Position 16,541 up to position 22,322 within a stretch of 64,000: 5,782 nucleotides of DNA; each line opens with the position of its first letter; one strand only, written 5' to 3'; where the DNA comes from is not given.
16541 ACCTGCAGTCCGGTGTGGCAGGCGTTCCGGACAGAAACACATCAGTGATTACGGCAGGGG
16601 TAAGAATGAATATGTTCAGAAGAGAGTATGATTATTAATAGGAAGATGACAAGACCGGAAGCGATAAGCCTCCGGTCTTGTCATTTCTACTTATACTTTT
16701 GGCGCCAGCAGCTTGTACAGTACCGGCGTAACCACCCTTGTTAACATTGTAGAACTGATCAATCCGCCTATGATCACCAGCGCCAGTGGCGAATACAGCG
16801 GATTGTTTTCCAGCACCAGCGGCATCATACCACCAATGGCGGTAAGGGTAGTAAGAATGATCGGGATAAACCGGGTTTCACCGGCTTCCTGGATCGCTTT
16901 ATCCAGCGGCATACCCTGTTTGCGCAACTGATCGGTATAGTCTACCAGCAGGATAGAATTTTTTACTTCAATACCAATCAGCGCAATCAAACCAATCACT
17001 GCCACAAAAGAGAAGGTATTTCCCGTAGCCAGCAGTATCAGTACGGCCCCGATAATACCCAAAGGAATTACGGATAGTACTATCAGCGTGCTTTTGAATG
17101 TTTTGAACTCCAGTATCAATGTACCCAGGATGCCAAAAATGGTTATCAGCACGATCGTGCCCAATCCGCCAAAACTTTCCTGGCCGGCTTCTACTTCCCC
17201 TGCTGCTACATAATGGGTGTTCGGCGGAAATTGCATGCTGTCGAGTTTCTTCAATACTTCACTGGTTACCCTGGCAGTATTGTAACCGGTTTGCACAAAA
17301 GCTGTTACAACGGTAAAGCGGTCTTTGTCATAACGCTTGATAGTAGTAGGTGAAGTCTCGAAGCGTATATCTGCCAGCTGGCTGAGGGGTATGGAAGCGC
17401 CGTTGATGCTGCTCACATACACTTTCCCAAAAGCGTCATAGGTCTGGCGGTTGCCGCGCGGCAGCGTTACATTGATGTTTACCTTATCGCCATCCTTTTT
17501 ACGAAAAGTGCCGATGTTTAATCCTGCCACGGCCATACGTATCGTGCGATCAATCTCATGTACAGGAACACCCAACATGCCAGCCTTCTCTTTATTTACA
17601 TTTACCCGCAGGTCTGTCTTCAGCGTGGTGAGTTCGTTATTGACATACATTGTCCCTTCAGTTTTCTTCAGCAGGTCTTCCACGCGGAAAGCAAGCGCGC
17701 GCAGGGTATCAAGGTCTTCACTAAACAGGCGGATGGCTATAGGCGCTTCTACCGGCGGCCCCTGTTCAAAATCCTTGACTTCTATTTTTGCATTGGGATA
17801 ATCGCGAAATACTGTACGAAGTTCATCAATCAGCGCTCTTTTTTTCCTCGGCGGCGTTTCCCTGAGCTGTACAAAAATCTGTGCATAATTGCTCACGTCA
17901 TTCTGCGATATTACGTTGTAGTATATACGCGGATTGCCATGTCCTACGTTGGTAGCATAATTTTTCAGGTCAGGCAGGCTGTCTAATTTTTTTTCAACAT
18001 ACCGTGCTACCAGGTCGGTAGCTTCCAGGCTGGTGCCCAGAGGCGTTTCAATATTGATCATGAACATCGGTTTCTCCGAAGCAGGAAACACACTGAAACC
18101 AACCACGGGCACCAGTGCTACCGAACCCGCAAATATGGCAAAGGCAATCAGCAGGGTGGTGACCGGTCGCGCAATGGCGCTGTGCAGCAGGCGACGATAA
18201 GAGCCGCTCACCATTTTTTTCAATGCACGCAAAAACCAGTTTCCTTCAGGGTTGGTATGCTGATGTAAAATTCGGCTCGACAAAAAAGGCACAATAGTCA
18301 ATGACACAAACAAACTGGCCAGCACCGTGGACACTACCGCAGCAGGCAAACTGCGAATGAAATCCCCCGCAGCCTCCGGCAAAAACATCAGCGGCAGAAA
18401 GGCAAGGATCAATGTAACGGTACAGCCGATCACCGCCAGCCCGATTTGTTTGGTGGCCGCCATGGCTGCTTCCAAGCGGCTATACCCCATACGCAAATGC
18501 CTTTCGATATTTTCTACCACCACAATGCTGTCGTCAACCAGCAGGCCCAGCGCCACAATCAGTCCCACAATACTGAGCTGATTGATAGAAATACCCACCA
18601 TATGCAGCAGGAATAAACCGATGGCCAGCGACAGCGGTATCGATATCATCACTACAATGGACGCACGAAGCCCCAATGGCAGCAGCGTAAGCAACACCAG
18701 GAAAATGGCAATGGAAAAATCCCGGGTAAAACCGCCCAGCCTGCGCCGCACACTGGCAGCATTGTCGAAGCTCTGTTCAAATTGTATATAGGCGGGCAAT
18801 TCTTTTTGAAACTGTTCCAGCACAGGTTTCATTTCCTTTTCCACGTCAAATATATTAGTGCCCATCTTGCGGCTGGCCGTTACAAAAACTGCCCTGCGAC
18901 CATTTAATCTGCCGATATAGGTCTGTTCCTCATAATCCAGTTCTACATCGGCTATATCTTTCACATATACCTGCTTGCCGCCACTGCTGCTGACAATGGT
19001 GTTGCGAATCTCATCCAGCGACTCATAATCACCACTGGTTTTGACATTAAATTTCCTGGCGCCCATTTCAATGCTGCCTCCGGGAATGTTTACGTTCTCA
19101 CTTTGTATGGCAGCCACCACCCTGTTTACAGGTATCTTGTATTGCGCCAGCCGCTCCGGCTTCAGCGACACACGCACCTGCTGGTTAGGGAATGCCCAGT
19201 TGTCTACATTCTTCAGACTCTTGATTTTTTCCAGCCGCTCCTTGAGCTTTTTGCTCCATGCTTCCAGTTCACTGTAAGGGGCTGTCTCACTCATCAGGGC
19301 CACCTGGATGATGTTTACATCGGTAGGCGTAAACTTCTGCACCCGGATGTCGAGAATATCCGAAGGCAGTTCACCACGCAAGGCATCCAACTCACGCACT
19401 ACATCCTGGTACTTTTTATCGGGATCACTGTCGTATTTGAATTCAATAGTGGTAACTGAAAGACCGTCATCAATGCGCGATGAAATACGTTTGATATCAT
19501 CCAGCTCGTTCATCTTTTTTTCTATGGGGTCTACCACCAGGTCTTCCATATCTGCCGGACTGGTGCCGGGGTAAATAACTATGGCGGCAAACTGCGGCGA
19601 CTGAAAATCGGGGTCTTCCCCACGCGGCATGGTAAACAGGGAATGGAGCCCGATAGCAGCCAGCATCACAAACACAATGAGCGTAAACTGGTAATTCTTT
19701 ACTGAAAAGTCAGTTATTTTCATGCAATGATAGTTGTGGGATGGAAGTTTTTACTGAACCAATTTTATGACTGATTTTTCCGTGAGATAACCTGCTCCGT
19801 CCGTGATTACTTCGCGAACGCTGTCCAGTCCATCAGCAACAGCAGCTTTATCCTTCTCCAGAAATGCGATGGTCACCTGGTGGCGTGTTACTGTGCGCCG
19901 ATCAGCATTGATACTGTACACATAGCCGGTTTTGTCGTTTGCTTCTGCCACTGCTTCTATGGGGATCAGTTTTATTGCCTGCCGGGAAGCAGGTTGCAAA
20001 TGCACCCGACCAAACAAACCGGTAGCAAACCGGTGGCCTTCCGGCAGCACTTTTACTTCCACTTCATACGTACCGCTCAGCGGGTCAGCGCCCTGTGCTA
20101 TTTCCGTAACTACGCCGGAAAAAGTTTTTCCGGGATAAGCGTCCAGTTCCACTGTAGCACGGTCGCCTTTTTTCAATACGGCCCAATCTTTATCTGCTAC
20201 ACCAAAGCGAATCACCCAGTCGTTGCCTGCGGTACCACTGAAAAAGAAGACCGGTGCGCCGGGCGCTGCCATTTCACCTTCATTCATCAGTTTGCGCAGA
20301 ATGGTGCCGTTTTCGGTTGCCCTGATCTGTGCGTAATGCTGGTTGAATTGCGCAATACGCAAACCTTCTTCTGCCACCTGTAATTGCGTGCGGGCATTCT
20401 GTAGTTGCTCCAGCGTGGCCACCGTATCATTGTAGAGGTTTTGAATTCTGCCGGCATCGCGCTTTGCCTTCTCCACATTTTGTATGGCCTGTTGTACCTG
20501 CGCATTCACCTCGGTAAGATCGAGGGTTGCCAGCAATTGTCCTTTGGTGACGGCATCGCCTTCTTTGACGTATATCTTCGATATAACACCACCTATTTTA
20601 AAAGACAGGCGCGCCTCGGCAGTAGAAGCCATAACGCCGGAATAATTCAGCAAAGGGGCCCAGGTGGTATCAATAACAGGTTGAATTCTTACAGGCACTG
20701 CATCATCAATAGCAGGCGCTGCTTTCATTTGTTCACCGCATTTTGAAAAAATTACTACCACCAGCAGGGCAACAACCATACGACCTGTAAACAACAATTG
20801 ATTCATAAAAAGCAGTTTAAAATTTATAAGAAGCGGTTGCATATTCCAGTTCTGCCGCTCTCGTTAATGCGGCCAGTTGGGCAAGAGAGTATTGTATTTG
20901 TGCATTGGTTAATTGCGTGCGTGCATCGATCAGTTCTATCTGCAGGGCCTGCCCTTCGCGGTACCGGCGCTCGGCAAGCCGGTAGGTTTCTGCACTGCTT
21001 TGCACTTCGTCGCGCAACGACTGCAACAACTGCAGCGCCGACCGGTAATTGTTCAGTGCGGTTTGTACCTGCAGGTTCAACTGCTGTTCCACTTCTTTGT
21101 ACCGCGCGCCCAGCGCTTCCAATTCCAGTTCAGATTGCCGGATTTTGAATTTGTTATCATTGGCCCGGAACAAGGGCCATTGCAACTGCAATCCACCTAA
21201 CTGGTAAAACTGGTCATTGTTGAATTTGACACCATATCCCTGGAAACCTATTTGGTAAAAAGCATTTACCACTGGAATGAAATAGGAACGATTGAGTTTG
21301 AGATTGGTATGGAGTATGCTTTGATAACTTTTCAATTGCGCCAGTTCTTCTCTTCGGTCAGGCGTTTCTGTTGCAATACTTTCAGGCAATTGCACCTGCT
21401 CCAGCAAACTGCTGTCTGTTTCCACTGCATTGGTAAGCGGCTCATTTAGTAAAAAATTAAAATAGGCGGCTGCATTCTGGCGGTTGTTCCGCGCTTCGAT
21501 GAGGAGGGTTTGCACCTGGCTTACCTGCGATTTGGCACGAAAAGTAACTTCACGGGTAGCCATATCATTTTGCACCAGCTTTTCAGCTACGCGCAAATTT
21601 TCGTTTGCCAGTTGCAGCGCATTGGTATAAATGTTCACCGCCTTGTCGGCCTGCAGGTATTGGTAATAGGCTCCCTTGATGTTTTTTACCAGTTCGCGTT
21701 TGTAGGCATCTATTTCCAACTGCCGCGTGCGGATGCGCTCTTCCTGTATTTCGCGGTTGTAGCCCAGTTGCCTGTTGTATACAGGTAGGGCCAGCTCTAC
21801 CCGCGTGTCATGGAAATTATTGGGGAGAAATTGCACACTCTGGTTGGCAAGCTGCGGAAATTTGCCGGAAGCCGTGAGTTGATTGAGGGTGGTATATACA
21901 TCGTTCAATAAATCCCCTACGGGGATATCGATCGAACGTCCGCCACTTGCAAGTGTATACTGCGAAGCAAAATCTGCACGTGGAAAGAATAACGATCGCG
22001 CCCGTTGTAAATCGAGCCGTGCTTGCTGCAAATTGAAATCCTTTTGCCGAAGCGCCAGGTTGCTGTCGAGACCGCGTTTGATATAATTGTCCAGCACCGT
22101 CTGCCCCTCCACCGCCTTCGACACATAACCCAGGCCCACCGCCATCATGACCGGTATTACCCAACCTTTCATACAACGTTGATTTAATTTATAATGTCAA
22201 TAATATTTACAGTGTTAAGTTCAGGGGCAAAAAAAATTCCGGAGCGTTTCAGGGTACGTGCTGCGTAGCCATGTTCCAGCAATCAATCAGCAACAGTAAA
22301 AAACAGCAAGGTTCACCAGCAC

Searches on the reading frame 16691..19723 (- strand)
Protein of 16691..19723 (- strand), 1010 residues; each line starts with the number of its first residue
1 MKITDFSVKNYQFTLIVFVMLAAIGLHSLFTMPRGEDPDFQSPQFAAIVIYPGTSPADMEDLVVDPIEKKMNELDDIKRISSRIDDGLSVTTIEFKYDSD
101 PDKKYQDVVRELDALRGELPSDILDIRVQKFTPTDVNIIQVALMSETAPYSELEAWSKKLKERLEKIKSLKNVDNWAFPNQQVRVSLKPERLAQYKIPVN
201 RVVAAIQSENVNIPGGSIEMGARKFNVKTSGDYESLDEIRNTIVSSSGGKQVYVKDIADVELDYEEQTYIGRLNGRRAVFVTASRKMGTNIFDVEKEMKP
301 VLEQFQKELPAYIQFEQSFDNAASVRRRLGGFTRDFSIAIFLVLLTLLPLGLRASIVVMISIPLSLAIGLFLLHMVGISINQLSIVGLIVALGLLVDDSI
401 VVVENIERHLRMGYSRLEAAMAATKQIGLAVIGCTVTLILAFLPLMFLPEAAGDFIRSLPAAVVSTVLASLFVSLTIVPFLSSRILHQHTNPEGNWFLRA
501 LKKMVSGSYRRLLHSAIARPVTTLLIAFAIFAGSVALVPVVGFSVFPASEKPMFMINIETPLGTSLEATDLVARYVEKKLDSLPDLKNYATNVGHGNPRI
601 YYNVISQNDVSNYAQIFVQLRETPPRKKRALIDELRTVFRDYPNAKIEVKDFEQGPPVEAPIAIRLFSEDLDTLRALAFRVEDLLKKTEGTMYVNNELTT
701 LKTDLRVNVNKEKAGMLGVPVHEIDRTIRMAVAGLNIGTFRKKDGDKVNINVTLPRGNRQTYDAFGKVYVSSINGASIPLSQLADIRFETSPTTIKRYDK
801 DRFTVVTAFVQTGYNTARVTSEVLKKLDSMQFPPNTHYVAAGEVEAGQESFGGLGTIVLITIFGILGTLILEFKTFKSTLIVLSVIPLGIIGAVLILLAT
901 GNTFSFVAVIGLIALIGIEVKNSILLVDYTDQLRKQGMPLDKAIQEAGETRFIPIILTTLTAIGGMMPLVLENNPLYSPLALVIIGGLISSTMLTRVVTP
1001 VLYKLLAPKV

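Call 57: search_protein_families(library=pfam, proteins=[window:16691-19723:-], max_evalue=0.00001)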
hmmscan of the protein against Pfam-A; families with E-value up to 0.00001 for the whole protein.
window:16691-19723:- (1010 aa): 2 families
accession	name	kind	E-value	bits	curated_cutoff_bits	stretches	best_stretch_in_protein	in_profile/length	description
PF00873.25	ACR_tran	-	1.1e-206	689.2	28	1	4-1006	2-1020/1021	AcrB/AcrD/AcrF family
PF02355.23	SecD_SecF_C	-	1.5e-06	28.2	20.5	0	858-995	37-175/189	Protein export membrane protein SecD/SecF, C-terminal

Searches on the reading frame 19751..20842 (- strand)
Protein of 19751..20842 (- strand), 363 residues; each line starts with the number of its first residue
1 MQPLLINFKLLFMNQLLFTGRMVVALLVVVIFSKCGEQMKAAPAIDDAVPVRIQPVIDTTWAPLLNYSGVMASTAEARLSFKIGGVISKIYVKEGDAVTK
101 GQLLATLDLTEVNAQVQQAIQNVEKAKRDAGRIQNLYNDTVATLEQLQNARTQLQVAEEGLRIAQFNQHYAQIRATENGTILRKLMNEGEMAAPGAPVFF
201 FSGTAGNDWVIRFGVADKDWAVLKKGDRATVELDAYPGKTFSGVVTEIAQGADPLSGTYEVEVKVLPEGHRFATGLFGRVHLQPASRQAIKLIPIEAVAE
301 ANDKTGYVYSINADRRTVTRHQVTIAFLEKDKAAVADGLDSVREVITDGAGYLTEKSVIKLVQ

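Call 57: search_protein_families(library=pfam, proteins=[window:19751-20842:-], max_evalue=0.00001)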
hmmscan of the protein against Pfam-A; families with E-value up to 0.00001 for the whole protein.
window:19751-20842:- (363 aa): 3 families
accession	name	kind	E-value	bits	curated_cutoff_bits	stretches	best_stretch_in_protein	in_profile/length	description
PF16576.10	HlyD_D23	-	1.5e-20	73.8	30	1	75-274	18-210/214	Barrel-sandwich domain of CusB or HlyD membrane-fusion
PF13437.12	HlyD_3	-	1.5e-14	55.1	22.2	1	173-268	2-96/106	HlyD family secretion protein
PF13533.13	Biotin_lipoyl_2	-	1.5e-09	37.9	29.8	1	79-108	3-32/32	Biotin-lipoyl like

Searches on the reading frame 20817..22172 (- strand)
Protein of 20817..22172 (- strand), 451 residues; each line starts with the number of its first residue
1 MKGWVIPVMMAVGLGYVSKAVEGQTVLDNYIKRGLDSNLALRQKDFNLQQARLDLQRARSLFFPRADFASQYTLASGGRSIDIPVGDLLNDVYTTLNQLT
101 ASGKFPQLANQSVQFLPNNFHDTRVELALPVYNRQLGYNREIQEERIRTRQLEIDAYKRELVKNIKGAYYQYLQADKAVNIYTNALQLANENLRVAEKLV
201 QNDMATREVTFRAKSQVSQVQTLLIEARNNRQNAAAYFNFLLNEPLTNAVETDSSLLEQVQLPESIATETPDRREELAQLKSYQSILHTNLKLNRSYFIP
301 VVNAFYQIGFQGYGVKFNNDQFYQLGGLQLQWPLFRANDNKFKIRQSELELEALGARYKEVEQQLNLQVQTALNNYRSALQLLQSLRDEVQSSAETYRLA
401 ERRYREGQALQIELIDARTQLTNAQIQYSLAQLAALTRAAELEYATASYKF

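Call 57: search_protein_families(library=pfam, proteins=[window:20817-22172:-], max_evalue=0.00001)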
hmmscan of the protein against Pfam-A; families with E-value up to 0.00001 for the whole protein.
window:20817-22172:- (451 aa): 1 family
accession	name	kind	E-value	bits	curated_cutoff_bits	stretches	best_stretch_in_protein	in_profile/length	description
PF02321.23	OEP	-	5.8e-46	157.1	22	2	278-446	17-186/187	Outer membrane efflux protein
